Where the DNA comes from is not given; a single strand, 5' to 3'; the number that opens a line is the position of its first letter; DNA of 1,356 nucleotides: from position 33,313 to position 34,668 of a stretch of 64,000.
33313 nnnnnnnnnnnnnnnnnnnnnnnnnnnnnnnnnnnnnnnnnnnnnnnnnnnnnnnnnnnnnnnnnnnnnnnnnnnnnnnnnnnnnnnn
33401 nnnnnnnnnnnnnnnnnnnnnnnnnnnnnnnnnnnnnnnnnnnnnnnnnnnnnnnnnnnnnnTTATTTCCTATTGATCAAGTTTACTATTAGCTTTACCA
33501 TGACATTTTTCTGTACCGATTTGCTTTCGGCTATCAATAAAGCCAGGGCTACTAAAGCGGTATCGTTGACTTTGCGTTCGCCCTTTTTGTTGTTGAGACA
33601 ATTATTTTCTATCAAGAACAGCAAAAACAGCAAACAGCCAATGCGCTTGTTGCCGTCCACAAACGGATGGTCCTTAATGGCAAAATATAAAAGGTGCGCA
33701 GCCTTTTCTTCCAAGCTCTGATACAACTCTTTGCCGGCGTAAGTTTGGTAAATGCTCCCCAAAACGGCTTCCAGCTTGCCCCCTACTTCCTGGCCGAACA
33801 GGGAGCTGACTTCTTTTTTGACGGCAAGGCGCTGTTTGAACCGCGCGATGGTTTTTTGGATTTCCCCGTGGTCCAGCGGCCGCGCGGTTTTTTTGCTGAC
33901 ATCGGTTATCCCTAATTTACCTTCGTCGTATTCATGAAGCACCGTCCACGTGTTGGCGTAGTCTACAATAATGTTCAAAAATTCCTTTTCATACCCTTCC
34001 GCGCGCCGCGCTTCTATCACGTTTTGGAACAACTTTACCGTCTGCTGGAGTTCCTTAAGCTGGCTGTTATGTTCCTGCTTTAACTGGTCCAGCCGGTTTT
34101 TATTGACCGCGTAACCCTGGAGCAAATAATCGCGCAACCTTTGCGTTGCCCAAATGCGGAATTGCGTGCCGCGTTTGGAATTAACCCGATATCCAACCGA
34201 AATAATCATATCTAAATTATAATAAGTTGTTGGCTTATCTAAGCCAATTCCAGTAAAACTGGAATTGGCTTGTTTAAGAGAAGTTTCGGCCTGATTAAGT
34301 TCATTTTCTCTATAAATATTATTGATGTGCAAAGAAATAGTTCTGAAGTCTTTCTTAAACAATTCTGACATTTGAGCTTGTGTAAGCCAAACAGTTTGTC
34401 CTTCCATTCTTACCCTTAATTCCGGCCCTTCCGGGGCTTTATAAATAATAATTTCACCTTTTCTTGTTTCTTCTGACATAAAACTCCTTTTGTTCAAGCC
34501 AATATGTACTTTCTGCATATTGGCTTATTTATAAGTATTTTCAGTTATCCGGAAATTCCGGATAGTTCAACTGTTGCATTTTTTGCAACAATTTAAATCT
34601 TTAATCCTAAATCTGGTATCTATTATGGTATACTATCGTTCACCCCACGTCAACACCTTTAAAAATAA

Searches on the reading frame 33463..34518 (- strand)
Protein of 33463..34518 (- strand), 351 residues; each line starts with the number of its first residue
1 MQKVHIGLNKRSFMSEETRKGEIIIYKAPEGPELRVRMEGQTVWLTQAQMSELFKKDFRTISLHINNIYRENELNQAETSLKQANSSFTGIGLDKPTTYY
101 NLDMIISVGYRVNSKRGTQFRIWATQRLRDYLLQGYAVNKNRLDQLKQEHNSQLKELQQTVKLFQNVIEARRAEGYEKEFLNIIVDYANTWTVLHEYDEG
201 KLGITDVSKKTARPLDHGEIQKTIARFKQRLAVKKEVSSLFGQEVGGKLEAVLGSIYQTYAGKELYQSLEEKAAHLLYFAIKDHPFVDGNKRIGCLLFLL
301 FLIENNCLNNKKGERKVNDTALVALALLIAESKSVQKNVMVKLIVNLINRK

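Call 52: search_protein_families(library=pfam, proteins=[window:33463-34518:-], max_evalue=0.001)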
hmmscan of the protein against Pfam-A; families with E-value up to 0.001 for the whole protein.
window:33463-34518:- (351 aa): 2 families
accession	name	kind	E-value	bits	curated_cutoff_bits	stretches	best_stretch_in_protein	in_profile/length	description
PF13310.11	Virulence_RhuM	-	1.3e-22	80.8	33.7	1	94-162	18-85/252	Virulence protein RhuM family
PF02661.23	Fic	-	3.1e-12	47.6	24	1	239-302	28-93/93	Fic/DOC family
